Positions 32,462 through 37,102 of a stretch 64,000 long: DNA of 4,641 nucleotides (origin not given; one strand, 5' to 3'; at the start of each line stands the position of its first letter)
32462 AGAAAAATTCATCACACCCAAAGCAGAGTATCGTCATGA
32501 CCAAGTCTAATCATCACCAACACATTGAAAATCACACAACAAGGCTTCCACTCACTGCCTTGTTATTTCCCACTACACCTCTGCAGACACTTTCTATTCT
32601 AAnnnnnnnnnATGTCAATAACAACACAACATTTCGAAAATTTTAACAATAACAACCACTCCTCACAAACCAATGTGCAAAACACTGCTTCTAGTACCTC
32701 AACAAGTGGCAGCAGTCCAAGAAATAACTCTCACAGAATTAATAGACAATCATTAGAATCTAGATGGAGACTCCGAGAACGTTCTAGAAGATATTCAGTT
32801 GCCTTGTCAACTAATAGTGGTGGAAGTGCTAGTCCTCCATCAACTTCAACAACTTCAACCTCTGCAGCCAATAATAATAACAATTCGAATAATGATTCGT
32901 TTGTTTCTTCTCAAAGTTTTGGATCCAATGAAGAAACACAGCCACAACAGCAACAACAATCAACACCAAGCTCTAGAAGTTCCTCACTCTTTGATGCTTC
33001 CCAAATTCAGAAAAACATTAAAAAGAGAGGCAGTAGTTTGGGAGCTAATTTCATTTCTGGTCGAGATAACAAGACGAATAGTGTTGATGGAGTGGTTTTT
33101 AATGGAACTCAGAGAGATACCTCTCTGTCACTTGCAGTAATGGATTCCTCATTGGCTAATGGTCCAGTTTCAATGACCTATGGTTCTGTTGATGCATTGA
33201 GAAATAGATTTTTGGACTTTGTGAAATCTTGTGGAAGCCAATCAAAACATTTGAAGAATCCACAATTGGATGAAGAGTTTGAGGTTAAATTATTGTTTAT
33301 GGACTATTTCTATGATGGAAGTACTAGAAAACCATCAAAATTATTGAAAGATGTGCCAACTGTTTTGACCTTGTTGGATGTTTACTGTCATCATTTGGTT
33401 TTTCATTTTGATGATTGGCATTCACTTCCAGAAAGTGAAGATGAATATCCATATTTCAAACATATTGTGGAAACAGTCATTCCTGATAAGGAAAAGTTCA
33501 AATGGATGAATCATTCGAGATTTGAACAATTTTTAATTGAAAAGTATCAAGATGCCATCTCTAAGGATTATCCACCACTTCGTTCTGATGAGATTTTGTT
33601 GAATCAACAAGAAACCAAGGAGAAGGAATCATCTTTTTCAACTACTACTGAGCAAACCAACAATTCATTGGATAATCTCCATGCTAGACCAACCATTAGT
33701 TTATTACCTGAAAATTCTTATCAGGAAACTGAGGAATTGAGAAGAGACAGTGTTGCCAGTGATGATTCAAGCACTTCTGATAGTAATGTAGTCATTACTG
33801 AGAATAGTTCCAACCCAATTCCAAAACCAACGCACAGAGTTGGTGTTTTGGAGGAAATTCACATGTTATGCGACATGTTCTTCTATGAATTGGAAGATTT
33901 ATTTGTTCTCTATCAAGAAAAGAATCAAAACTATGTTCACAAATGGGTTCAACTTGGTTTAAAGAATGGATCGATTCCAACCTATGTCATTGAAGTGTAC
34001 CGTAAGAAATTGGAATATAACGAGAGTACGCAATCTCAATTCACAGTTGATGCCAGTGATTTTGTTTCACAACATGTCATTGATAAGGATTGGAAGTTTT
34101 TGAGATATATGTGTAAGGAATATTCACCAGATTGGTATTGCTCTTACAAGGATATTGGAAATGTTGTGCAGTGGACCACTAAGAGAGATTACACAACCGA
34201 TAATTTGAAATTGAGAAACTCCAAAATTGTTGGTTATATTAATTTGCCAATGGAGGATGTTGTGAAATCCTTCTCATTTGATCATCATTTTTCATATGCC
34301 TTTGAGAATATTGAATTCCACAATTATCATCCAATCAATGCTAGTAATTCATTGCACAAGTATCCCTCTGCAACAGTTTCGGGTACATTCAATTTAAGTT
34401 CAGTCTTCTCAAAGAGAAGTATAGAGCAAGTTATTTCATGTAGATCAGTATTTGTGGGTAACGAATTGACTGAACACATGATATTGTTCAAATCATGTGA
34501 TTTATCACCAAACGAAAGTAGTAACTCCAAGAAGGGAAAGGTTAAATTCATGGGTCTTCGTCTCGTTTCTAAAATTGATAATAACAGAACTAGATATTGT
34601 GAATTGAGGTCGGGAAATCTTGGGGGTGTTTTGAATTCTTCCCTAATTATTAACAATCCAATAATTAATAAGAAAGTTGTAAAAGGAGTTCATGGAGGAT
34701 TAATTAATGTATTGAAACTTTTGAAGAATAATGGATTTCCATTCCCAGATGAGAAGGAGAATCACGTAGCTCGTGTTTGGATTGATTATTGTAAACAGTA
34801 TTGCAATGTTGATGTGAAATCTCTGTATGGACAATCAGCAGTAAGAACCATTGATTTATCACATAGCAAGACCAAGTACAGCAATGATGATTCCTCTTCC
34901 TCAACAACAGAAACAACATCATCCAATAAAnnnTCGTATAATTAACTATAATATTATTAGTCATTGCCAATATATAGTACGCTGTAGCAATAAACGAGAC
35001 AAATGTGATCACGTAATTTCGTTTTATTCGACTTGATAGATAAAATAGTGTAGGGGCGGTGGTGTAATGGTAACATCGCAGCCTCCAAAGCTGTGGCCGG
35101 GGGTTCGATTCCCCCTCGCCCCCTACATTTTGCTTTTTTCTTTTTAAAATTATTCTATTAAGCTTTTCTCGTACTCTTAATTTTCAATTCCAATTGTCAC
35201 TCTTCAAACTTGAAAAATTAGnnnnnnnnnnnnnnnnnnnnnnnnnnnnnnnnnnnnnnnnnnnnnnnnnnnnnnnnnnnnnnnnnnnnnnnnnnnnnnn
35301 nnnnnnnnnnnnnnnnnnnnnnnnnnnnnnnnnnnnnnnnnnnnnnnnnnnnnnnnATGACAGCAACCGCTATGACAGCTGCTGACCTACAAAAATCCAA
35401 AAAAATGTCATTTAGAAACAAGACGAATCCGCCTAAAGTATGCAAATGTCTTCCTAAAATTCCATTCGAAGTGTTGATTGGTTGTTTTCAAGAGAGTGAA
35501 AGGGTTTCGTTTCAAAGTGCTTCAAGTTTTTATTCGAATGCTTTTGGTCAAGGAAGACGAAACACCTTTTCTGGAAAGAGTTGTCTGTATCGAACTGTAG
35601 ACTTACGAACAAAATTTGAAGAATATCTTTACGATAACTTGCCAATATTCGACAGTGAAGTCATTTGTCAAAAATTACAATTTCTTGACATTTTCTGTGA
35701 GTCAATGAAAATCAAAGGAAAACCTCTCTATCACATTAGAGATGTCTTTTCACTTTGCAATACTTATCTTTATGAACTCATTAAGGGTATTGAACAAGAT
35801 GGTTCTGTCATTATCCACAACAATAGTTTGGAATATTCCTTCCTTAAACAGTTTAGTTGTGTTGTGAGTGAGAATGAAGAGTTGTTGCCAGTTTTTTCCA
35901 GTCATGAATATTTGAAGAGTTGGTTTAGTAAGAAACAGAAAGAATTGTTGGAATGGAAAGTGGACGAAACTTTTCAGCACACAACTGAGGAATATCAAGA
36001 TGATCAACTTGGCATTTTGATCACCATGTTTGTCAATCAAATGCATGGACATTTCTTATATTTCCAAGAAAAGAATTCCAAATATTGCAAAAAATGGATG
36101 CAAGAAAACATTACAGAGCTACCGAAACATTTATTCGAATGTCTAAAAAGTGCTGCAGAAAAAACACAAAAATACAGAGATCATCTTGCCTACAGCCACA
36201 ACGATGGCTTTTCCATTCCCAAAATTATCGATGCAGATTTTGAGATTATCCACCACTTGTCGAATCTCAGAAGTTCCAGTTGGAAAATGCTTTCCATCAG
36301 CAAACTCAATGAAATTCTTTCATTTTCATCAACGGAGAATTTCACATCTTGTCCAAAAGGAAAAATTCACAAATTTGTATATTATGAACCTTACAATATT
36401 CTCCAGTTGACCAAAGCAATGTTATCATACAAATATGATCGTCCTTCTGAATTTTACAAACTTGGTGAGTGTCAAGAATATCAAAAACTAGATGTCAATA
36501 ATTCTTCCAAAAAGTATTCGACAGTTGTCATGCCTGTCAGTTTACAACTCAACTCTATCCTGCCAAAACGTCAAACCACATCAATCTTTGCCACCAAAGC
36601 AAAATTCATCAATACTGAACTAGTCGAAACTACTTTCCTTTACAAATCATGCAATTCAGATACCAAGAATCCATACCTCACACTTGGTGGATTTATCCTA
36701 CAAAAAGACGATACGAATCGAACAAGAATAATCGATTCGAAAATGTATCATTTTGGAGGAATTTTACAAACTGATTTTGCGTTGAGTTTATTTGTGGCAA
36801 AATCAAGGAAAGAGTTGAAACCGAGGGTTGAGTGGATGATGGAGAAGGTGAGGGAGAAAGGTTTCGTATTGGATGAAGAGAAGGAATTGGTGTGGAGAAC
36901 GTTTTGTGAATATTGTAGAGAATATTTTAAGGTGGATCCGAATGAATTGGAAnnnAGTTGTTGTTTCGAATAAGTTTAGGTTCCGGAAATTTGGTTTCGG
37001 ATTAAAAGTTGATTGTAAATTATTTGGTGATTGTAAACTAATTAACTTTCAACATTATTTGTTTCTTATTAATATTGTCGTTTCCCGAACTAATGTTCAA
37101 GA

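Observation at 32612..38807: Tandem triplet of paralogous genes of unknown function with a tRNA-Trp gene inserted between members 1 and 2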

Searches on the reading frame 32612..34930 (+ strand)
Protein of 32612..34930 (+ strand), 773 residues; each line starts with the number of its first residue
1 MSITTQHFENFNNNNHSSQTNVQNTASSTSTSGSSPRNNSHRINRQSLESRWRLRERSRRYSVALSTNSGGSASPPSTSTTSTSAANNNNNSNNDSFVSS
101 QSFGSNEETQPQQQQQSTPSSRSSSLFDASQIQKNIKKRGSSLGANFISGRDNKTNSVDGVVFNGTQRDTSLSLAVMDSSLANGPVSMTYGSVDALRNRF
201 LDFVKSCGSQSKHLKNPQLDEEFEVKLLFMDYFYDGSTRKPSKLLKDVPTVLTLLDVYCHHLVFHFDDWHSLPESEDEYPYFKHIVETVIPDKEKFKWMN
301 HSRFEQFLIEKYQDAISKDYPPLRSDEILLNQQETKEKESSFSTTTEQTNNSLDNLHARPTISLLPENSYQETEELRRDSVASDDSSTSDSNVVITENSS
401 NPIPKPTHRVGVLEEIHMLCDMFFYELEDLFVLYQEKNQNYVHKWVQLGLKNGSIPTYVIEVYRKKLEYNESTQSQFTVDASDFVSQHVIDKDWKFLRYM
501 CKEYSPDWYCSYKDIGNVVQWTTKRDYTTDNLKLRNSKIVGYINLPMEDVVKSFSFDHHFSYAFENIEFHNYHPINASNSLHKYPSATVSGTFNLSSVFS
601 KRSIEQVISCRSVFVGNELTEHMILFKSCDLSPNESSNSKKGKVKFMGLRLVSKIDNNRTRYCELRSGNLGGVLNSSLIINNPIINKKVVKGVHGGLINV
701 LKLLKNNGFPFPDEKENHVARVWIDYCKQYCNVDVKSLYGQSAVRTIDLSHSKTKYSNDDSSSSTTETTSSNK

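Call 4: search_protein_families(library=pfam, proteins=[window:32612-34930:+], max_evalue=1)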
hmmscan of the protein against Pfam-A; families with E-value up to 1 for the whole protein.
window:32612-34930:+ (773 aa): 0 families

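Call 56: list_cluster_members(proteins=[window:32612-34930:+, window:37173-38804:+, P0013, P0033, P0009, P0014, P0017, P0021, P0025, P0030])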
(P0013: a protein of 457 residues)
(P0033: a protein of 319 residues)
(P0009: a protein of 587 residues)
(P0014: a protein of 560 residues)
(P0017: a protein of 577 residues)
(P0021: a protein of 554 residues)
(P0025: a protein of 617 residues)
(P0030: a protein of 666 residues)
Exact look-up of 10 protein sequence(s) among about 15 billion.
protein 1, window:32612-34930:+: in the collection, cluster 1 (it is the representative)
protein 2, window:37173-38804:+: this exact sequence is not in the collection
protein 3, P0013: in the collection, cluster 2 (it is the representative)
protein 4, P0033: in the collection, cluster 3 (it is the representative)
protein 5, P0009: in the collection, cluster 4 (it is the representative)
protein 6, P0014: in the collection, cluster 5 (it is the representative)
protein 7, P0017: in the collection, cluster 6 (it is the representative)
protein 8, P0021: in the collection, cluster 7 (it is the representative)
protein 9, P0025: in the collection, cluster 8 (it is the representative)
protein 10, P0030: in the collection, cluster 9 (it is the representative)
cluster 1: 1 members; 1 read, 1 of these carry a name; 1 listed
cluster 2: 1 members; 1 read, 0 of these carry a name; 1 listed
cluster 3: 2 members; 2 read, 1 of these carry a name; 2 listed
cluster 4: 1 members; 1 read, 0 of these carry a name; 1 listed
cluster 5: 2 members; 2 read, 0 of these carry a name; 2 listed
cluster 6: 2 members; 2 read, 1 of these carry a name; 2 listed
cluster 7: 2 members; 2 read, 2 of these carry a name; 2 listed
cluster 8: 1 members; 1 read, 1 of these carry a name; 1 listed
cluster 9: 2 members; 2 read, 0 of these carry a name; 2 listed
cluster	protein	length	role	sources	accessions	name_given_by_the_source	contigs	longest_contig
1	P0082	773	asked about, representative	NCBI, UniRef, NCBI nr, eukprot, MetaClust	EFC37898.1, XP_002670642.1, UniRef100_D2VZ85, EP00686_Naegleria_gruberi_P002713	predicted protein [Naegleria gruberi] | Predicted protein n=1 Tax=Naegleria gruberi TaxID=5762 RepID=D2VZ85_NAEGR | uncharacterized protein NAEGRDRAFT_74399 [Naegleria gruberi]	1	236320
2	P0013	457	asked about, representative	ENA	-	-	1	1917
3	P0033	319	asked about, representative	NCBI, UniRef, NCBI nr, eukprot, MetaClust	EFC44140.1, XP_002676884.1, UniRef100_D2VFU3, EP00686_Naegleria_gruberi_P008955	hypothetical protein NAEGRDRAFT_79813 [Naegleria gruberi] | Uncharacterized protein n=1 Tax=Naegleria gruberi TaxID=5762 RepID=D2VFU3_NAEGR | uncharacterized protein NAEGRDRAFT_79813 [Naegleria gruberi]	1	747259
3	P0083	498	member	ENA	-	-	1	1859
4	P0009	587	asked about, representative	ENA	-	-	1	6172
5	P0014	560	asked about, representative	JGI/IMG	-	-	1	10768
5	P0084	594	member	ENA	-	-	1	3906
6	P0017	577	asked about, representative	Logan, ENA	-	-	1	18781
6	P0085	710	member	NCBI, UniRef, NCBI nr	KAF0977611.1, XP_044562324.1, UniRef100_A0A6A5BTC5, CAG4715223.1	hypothetical protein FDP41_003603 [Naegleria fowleri] | Uncharacterized protein n=1 Tax=Naegleria fowleri TaxID=5763 RepID=A0A6A5BTC5_NAEFO | uncharacterized protein FDP41_003603 [Naegleria fowleri]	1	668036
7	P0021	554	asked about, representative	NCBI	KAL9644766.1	hypothetical protein ABK040_012420 [Willaertia magna]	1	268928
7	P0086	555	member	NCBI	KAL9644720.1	hypothetical protein ABK040_012374 [Willaertia magna]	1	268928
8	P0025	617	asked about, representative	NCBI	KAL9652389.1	hypothetical protein ABK040_012044 [Willaertia magna]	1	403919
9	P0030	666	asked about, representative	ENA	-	-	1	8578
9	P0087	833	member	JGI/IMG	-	-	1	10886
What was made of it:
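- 32612..34933 (+): Member 1, 773 aa (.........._74399). It has a low-complexity N-terminus of about 190 aa, then a helical domain, then a START domain, then a Ser/Thr-rich tail. Exact match to XP_002670642.1 in call 56.
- Checked: Member 1 is exactly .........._74399 / XP_002670642.1 (call 56).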

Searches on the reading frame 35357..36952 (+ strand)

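Call 4: search_protein_families(library=pfam, proteins=[window:35357-36952:+], max_evalue=1)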
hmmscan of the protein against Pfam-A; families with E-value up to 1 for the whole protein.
window:35357-36952:+ (532 aa): 1 family
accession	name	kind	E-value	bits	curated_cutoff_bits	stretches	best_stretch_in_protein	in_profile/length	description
PF07179.17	SseB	-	0.14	12.8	21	1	171-221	59-106/124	SseB protein N-terminal domain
